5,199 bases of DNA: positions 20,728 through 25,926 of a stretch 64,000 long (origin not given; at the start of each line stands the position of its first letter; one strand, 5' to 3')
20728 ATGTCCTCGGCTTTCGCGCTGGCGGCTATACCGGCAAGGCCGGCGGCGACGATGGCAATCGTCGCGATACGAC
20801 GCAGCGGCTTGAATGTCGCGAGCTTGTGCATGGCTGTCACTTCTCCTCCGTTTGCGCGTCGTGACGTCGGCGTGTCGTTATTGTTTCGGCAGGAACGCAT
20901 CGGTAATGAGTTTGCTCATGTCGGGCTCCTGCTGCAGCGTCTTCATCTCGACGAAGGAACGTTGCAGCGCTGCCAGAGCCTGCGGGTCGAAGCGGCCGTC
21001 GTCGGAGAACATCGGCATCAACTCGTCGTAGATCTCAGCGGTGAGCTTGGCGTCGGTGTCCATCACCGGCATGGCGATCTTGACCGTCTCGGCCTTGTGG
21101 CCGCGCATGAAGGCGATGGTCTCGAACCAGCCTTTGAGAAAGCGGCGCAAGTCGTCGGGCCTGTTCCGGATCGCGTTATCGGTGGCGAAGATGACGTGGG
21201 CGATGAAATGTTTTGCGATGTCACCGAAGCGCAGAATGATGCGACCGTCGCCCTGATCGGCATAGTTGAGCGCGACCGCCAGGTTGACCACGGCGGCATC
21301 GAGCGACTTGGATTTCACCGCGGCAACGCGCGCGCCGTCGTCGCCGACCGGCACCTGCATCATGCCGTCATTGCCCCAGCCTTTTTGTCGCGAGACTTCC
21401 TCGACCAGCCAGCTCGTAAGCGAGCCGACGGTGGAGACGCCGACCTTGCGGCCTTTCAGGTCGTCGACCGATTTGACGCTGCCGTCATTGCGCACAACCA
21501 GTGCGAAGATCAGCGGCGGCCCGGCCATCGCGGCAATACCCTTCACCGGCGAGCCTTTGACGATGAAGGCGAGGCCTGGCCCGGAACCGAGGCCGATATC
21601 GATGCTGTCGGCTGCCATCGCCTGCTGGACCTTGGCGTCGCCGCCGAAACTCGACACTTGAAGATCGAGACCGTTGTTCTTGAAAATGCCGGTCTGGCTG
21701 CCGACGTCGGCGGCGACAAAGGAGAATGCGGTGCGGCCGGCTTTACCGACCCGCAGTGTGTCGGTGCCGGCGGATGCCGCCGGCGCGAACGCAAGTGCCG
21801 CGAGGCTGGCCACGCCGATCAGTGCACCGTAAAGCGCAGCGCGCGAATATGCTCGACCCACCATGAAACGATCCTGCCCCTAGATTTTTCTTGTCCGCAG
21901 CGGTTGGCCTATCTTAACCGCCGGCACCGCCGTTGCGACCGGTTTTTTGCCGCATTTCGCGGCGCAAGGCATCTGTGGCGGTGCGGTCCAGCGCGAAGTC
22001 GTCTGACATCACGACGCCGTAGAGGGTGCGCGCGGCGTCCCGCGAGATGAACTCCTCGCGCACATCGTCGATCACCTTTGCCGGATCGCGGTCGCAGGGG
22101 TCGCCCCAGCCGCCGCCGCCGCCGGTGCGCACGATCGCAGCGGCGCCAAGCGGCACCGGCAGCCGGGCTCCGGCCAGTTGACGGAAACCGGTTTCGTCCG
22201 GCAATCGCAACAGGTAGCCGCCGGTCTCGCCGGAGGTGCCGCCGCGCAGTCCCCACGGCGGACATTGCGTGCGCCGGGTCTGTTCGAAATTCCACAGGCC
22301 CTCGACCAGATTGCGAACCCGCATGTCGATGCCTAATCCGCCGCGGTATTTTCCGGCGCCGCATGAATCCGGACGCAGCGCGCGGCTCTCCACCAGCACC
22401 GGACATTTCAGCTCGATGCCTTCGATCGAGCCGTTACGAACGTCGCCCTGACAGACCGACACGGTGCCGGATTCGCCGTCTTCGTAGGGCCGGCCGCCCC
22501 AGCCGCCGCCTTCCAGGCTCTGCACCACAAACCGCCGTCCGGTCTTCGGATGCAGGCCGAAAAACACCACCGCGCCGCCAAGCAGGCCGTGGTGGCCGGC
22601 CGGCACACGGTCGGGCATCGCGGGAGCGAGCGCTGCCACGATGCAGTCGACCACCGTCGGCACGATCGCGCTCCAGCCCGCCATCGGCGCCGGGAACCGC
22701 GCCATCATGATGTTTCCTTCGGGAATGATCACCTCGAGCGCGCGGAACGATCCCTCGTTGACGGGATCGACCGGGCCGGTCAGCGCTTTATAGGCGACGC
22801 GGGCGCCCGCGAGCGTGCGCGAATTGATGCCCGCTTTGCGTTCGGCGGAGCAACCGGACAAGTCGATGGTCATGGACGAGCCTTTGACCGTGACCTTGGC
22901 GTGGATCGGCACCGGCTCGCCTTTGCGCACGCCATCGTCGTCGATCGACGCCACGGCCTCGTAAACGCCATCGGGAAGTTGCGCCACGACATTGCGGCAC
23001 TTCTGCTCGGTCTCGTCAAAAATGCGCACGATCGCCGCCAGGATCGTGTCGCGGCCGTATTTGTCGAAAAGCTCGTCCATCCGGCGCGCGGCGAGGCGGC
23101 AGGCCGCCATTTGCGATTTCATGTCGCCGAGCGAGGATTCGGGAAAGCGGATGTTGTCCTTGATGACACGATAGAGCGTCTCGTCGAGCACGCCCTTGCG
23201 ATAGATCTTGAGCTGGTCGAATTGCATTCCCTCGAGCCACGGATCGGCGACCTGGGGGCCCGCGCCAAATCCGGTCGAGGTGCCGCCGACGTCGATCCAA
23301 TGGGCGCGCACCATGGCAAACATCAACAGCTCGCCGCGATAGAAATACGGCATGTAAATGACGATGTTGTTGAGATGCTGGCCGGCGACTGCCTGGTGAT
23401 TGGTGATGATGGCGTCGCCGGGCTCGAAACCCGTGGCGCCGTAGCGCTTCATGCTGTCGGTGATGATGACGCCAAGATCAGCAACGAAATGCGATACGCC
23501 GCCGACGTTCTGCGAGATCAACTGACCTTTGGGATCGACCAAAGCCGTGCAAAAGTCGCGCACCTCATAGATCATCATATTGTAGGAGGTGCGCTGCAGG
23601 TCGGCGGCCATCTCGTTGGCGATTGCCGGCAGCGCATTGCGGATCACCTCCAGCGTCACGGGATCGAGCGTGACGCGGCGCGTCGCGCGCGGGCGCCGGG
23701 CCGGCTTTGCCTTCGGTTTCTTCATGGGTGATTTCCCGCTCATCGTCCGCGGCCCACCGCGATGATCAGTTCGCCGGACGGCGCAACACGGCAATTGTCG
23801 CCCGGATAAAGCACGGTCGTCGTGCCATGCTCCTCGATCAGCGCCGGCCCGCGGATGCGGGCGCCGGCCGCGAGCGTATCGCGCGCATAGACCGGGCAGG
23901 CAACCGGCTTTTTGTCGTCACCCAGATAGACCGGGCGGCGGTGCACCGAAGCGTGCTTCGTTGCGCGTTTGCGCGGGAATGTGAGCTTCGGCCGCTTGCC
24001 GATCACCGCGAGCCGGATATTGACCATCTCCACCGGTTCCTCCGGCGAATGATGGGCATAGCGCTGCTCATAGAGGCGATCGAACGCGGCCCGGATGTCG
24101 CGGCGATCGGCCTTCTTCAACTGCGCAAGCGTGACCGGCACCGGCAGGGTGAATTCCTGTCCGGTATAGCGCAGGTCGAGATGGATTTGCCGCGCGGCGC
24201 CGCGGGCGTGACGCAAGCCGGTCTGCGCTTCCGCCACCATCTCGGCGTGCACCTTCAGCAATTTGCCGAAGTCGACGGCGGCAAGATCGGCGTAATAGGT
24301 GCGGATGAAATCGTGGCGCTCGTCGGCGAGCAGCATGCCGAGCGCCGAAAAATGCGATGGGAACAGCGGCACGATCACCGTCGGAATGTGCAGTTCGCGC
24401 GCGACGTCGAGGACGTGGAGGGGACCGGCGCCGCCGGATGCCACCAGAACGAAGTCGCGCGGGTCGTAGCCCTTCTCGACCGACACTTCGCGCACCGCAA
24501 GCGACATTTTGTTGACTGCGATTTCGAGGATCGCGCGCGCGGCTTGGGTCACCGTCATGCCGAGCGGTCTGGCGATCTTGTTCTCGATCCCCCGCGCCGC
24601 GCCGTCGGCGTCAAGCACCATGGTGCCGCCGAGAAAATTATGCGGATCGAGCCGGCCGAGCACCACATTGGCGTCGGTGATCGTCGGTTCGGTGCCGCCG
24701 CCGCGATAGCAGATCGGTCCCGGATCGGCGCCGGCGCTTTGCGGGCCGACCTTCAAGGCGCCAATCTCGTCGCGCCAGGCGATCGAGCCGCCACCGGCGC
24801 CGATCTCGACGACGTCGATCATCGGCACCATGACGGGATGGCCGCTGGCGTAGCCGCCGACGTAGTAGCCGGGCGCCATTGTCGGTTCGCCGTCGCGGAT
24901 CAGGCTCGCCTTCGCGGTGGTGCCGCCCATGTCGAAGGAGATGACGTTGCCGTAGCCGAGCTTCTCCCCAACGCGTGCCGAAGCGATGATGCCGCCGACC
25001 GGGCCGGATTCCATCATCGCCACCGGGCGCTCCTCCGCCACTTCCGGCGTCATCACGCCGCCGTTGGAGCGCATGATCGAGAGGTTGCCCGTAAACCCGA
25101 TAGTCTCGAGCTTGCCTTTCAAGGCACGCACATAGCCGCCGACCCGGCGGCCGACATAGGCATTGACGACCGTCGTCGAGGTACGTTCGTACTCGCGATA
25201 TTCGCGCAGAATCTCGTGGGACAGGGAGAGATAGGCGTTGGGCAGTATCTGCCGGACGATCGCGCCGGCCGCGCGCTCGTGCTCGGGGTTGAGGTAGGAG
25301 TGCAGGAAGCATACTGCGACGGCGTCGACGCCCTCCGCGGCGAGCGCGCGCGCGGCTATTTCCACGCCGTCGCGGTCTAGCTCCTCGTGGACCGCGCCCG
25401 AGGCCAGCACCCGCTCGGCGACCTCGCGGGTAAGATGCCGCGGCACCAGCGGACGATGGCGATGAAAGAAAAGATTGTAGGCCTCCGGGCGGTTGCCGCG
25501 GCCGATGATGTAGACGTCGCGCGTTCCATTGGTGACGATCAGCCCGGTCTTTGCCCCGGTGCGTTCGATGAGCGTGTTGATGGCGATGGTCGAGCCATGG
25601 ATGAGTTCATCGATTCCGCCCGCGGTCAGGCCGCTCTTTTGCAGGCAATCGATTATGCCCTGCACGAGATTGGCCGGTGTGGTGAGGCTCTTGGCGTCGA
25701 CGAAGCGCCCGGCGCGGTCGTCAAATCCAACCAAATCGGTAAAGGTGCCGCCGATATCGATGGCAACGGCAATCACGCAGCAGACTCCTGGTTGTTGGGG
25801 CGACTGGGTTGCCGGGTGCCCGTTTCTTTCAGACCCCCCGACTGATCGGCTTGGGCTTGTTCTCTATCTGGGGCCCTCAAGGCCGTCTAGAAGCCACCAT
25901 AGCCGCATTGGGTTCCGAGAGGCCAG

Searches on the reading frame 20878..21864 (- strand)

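Call 42: search_protein_families(library=pfam, proteins=[window:20878-21864:-], max_evalue=0.001)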
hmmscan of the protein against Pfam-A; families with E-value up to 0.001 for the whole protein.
window:20878-21864:- (328 aa): 3 families
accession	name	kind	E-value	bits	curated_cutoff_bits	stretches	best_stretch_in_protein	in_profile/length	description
PF09084.16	NMT1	-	3.1e-19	70.2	20.5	1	54-256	9-212/216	NMT1/THI5 like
PF12974.12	Phosphonate-bd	-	4.3e-10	39.8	27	1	75-210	38-184/242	ABC transporter, phosphonate, periplasmic substrate-binding protein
PF13379.11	NMT1_2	-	6.2e-05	23.4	24.7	1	54-259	23-242/252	NMT1-like family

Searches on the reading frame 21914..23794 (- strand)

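Call 42: search_protein_families(library=pfam, proteins=[window:21914-23794:-], max_evalue=0.001)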
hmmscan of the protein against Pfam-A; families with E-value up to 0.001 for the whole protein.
window:21914-23794:- (626 aa): 1 family
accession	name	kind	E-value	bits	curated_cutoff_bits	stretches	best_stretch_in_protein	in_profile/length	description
PF02538.19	Hydantoinase_B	-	9.4e-140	466.9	26.8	1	44-566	1-519/519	Hydantoinase B/oxoprolinase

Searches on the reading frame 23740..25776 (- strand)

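Call 9: search_protein_families(library=pfam, proteins=[window:23740-25776:-], max_evalue=0.001)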
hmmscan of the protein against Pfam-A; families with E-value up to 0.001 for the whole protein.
window:23740-25776:- (678 aa): 3 families
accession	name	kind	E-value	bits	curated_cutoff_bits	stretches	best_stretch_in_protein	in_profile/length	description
PF01968.24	Hydantoinase_A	-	7.1e-97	324.6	22.9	1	198-489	1-290/291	Hydantoinase/oxoprolinase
PF05378.19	Hydant_A_N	-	4.5e-50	170.2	25.2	1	4-177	2-175/176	Hydantoinase/oxoprolinase N-terminal region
PF19278.4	Hydant_A_C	-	5.2e-12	46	21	1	530-663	42-181/193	Hydantoinase/oxoprolinase C-terminal domain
